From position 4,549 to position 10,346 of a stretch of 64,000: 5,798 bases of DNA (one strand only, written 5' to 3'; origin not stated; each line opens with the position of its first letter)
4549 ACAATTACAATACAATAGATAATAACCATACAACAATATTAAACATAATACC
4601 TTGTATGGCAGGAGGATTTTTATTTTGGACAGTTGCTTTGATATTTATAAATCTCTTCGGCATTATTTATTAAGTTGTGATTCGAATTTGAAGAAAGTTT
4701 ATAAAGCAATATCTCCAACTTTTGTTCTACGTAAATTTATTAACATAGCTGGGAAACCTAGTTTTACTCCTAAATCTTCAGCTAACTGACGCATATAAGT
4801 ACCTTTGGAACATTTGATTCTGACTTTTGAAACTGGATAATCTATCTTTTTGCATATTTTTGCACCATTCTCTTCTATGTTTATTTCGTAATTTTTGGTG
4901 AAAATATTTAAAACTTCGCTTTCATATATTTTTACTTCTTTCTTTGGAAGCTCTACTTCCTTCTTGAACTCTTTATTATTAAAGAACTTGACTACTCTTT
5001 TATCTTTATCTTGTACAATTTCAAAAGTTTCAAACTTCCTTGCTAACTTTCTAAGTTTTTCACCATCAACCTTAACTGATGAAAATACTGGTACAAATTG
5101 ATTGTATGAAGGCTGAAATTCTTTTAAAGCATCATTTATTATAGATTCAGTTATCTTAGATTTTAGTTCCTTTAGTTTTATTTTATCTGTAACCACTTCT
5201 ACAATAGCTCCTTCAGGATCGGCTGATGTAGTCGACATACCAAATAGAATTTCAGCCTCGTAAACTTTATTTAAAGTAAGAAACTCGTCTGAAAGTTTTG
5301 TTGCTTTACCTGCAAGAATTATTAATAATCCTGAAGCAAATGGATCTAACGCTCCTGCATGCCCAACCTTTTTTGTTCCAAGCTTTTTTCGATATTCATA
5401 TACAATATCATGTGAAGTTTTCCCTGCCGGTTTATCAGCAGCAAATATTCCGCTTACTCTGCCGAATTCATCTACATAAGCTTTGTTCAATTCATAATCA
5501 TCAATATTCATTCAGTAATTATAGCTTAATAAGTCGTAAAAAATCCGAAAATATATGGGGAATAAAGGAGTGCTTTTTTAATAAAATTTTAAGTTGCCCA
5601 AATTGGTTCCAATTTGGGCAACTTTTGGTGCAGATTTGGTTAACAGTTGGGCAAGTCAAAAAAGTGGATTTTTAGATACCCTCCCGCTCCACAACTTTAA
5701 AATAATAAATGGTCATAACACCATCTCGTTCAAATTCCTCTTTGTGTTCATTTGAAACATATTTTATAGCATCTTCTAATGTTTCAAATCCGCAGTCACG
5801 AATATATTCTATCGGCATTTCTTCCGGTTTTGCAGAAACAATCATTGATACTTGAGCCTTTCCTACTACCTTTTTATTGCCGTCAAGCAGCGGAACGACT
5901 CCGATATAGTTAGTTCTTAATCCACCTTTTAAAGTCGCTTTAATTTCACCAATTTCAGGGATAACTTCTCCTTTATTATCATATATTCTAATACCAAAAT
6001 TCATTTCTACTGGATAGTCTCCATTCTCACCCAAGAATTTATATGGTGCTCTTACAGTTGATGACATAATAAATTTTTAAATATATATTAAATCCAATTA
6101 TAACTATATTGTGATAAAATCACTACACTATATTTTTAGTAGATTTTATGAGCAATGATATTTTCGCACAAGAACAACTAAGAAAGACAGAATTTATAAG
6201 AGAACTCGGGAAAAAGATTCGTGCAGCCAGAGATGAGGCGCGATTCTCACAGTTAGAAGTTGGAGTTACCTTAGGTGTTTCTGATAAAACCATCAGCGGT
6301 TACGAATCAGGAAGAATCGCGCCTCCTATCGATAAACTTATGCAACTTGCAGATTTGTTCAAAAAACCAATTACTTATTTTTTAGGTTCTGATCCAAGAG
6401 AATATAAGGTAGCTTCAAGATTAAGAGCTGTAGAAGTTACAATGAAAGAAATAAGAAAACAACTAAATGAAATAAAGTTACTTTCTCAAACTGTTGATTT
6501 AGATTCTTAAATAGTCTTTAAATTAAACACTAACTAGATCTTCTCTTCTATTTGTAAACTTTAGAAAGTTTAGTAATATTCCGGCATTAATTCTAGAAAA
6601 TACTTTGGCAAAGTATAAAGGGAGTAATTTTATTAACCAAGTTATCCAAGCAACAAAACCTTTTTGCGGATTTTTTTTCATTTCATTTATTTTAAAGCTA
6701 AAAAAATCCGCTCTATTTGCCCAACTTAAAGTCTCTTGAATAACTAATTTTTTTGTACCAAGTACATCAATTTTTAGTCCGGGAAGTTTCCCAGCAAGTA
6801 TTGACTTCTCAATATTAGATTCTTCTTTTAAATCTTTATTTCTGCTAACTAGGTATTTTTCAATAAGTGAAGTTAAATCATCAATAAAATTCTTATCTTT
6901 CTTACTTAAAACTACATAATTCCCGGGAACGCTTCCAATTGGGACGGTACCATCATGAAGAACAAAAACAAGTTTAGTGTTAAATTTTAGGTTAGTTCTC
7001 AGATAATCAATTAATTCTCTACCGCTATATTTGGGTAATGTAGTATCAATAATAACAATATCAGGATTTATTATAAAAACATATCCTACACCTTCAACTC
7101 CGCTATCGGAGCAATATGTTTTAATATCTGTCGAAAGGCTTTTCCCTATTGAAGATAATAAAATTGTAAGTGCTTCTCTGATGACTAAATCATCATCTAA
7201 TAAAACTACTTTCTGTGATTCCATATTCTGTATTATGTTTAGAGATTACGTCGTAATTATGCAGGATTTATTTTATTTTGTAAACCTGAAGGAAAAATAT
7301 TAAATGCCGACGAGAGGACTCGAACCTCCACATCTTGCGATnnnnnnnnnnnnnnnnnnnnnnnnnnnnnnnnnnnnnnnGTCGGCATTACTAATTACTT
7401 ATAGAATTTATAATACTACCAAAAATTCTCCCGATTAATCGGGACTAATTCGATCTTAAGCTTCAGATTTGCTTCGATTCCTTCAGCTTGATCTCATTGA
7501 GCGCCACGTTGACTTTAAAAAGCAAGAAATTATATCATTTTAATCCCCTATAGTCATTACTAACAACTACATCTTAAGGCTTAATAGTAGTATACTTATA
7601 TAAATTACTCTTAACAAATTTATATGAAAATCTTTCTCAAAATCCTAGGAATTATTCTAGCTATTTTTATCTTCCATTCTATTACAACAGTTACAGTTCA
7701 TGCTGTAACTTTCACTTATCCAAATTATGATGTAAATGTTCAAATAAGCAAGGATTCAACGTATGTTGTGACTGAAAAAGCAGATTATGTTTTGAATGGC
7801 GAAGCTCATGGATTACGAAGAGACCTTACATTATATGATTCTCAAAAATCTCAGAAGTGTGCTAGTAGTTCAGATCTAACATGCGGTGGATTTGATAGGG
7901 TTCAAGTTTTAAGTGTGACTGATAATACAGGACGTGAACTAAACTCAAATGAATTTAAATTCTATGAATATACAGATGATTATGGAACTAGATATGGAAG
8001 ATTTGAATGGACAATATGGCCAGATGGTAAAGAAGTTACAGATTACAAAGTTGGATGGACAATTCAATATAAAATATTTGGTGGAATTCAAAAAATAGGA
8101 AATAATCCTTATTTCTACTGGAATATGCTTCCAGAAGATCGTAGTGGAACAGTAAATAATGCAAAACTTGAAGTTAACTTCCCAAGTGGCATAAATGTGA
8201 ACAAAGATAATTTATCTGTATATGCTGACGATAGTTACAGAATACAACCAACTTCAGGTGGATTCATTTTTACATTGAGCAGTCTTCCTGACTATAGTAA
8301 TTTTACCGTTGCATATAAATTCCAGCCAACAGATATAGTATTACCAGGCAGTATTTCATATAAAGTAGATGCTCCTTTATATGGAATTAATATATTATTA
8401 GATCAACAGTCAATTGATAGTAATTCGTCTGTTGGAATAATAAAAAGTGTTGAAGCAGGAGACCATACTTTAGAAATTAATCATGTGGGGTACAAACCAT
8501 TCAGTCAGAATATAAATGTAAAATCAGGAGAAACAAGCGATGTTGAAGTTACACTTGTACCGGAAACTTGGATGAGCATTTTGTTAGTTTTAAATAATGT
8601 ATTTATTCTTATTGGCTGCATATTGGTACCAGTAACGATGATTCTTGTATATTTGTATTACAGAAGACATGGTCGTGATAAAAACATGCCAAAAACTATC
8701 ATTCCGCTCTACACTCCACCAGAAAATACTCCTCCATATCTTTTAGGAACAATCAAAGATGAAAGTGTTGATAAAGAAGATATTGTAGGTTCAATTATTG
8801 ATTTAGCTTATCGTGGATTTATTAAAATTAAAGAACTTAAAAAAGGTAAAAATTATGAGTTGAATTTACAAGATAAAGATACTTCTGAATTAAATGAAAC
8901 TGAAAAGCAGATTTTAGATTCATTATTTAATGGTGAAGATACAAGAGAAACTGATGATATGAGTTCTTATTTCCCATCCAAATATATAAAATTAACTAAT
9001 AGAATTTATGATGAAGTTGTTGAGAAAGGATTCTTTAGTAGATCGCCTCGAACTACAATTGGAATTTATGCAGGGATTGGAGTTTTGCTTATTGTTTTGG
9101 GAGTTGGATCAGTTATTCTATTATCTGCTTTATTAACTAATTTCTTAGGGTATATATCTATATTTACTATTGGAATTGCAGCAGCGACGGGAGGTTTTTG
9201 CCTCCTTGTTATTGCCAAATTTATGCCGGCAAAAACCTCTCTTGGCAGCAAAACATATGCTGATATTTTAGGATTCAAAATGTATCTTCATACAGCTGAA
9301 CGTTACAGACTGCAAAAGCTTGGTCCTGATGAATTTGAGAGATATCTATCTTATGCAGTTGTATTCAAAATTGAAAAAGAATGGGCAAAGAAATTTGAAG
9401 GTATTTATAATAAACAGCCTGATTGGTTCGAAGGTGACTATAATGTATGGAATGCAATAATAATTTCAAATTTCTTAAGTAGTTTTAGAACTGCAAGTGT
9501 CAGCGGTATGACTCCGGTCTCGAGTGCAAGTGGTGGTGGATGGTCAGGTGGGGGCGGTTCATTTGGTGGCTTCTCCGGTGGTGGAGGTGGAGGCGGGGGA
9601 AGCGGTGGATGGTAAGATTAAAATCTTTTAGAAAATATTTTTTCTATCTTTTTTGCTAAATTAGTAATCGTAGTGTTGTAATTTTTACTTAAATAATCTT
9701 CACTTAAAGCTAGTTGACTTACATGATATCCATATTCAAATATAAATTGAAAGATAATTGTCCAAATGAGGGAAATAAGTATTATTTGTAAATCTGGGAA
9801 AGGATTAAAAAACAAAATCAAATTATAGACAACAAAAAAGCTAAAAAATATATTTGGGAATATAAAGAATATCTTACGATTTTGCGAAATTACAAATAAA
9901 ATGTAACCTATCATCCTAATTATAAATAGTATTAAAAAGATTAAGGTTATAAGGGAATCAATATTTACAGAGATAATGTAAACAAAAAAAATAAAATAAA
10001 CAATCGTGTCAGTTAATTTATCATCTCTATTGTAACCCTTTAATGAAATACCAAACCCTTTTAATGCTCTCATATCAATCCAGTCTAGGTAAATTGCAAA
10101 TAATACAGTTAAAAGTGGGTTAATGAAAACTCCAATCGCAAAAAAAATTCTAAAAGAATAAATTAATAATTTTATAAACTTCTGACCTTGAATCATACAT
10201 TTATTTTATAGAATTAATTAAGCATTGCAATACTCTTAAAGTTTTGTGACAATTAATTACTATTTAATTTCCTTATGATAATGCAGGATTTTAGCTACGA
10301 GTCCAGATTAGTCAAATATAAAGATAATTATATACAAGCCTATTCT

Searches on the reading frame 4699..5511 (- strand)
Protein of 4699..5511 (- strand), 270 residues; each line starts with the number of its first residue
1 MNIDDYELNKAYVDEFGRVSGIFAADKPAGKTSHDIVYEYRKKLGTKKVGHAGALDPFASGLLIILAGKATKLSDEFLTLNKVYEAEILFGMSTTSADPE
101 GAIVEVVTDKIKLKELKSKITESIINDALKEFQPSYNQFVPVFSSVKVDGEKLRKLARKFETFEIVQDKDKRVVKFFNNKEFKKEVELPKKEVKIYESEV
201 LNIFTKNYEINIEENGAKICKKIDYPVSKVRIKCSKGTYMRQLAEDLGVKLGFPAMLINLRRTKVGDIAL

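Call 86: search_protein_families(library=pfam, proteins=[window:4699-5511:-], max_evalue=0.001)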
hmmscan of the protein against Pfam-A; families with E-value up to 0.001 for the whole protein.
window:4699-5511:- (270 aa): 2 families
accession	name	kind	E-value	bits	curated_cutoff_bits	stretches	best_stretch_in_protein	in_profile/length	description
PF01509.24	TruB_N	-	2.8e-36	125.6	27.3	1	41-167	1-119/149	TruB family pseudouridylate synthase (N terminal domain)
PF16198.10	TruB_C_2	-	2.7e-05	24.7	29.3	1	241-267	1-27/66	tRNA pseudouridylate synthase B C-terminal domain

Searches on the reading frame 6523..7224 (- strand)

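Call 86: search_protein_families(library=pfam, proteins=[window:6523-7224:-], max_evalue=0.001)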
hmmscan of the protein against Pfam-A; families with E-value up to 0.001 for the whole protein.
window:6523-7224:- (233 aa): 1 family
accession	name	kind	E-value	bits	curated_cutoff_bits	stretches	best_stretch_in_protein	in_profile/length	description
PF00072.30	Response_reg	-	0.00017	22.1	30.2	1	6-79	1-68/111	Response regulator receiver domain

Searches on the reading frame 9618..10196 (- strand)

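Call 21: search_protein_families(library=pfam, proteins=[window:9618-10196:-], max_evalue=0.1)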
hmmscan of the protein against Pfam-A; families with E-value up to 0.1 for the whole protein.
window:9618-10196:- (192 aa): 1 family
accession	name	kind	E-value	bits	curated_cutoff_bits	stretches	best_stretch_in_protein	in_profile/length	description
PF10140.15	YukC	-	0.0035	16.8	27.4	1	136-182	200-246/357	WXG100 protein secretion system (Wss), protein YukC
